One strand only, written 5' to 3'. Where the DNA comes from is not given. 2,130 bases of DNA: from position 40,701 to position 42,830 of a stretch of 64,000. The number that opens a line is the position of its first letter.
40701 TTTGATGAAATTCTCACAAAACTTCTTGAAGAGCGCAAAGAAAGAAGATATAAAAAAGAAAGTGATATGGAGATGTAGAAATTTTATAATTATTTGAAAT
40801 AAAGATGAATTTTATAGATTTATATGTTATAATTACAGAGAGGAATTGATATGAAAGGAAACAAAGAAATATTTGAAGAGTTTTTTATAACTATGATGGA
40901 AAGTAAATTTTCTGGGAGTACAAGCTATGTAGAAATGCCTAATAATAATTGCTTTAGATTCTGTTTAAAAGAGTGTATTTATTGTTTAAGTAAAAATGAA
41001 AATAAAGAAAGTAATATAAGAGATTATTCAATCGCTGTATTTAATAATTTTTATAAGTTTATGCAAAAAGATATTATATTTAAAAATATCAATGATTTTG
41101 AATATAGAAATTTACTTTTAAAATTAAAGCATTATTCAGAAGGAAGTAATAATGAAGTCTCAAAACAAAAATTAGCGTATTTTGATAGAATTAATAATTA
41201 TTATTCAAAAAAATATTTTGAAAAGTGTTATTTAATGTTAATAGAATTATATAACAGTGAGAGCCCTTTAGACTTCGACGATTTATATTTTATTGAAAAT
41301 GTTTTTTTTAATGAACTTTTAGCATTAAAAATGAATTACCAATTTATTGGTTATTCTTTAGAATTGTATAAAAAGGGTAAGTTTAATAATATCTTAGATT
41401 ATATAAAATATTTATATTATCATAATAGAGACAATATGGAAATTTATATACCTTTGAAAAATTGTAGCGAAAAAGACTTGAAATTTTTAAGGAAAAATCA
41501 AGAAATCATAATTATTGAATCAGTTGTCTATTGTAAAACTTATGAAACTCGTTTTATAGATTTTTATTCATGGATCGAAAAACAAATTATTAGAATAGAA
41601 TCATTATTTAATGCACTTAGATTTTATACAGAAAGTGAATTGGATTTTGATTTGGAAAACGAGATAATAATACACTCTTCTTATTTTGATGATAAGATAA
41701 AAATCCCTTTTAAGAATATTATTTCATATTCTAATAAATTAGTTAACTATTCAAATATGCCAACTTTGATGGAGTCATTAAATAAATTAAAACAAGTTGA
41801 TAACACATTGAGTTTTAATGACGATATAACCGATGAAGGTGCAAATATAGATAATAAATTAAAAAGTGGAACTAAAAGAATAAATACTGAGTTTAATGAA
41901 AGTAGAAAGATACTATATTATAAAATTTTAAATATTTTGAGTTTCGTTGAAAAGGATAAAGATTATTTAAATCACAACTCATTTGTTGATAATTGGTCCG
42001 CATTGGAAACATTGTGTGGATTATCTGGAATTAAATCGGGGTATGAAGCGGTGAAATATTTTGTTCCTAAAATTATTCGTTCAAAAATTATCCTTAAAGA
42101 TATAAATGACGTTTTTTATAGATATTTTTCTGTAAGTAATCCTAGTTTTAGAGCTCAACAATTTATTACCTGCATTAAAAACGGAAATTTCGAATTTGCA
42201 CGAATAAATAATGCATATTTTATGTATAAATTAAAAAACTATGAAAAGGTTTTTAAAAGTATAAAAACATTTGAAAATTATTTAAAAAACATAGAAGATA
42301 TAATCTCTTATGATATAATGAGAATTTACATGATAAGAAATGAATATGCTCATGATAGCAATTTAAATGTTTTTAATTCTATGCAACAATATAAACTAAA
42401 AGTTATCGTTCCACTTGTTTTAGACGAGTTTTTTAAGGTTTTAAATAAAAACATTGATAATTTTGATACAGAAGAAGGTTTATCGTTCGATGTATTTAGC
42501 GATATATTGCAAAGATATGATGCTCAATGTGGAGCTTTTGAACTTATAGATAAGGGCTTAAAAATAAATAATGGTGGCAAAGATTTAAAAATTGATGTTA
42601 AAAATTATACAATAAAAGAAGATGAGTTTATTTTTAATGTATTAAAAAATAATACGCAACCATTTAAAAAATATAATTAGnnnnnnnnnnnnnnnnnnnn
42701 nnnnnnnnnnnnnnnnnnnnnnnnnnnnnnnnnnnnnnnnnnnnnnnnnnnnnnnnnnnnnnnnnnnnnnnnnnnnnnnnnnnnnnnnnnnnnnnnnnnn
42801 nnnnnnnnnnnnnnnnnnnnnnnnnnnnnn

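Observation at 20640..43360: ~22-kb AT-rich composite island: two related integrative elements in tandem at tRNA-Thr(GGU), bounded by nested tRNA-derived repeats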

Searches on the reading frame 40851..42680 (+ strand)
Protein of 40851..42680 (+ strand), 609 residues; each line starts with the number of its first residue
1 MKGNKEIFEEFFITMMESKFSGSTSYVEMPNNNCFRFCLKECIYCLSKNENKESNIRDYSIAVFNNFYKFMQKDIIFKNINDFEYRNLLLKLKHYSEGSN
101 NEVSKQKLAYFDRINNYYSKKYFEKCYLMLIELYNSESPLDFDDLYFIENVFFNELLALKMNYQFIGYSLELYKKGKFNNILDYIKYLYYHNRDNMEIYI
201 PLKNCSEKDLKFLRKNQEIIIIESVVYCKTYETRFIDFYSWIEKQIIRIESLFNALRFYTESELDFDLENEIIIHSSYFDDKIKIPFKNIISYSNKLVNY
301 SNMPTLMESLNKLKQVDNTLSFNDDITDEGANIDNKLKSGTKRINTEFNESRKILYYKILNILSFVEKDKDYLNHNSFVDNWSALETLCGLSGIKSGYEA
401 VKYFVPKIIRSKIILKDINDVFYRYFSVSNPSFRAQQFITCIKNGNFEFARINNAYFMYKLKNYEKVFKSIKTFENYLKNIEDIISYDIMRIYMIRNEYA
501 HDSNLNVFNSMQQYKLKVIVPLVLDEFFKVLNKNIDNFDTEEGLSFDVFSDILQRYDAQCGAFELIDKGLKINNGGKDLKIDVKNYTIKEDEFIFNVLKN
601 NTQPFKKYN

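Call 9: search_protein_families(library=pfam, proteins=[window:40851-42680:+], max_evalue=0.01)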
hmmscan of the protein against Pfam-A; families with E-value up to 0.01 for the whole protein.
window:40851-42680:+ (609 aa): 0 families

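Call 35: search_protein_families(library=padloc, proteins=[window:40851-42680:+], max_evalue=0.001)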
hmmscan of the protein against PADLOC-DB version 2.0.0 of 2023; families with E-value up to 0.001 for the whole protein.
window:40851-42680:+ (609 aa): 0 families

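Call 36: search_protein_families(library=ncbifam, proteins=[window:40851-42680:+], max_evalue=0.001)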
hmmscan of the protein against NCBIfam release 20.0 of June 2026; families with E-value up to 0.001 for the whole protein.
window:40851-42680:+ (609 aa): 0 families

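Call 62: search_protein_families(library=pfam, proteins=[window:40851-42680:+], max_evalue=5)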
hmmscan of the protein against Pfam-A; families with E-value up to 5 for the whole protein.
window:40851-42680:+ (609 aa): 0 families

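Call 63: search_solved_structures(query=window:40851-42680:+, max_evalue=1)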
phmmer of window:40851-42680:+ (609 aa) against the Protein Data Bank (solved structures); distinct sequences matched with E-value up to 1: 0.

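Call 69: find_homologous_proteins(query=window:40851-42680:+, max_evalue=0.00001)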
Query window:40851-42680:+ (609 aa): 10 proteins with E <= 0.00001 among 8000 candidates.
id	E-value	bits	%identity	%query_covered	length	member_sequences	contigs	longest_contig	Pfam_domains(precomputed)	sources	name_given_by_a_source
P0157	0.0e+0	1334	100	100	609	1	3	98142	-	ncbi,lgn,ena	-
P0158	0.0e+0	1331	100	100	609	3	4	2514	-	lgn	-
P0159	0.0e+0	1330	100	100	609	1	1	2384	-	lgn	-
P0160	0.0e+0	1326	100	100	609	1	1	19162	-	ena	-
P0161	0.0e+0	1061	79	100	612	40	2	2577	-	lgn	-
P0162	3.5e-219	747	58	99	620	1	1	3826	-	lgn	-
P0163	1.1e-215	736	57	100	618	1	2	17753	-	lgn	-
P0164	2.8e-203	695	58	98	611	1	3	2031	-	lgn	-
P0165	1.1e-201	690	58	100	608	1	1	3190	-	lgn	-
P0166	2.4e-70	256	31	99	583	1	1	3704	-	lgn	-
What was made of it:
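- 40851..42680 (+): Orphan 609-aa protein in the variable cargo slot between int and tRNA. Only 10 clusters in 5.8 billion proteins (call 69).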

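Call 78: predict_structure(alignment_id=A2)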
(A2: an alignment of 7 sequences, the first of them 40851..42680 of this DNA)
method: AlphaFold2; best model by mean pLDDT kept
length: 609 residues; sequences in the alignment: 7
mean_pLDDT: 53.6   pTM: 0.47
mean pLDDT of the five models: 53.6, 51.7, 49.6, 49.4, 38.5
residues with pLDDT >= 90: 20; 70-90: 173; 50-70: 95; < 50: 321
segments of 3 or more residues with pLDDT < 50: 22-32, 192-196, 232-260, 276-281, 288-413, 429-431, 471-609
pLDDT, mean of each block of 10 residues (from residue 1): 81 82 41 72 78 60 81 79 82 78 78 85 90 89 88 78 68 81 84 52 71 68 71 40 46 45 57 48 50 28 32 28 28 34 32 29 25 30 30 29 27 54 60 61 75 82 68 44 40 37 36 38 42 36 31 32 26 25 35 43 30
secondary structure, 60 per line:
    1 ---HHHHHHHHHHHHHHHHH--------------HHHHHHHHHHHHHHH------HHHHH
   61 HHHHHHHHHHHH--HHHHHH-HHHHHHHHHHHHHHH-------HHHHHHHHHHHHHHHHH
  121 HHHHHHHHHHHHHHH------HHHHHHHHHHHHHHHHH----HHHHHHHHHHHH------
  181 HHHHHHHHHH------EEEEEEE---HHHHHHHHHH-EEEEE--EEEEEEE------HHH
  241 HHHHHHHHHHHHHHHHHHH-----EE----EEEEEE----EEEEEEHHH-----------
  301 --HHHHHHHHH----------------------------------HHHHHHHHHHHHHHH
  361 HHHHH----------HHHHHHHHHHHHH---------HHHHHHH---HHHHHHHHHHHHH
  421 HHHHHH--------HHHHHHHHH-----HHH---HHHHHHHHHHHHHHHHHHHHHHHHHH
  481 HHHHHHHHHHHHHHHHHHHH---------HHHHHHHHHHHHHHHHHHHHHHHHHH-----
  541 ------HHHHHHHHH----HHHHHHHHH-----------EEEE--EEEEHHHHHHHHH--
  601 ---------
elements in order: H4-20 H35-49 H56-72 H75-80 H82-96 H104-135 H142-158 H163-174 H181-190 E197-203 H207-216 E218-222 E225-231 H238-259 E271-276 E281-286 H303-311 H346-365 H376-388 H398-404 H408-426 H435-443 H455-500 H510-535 H547-555 H560-568 E580-583 E586-589 H590-598
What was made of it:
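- Tried and rejected: The AlphaFold model from 7 sequences had mean pLDDT 53.6, too poor for a fold search, so none was run (call 78).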

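Call 94: search_protein_families(library=phrogs, proteins=[window:40851-42680:+], max_evalue=0.001)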
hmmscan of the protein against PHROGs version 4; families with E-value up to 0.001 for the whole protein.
window:40851-42680:+ (609 aa): 0 families
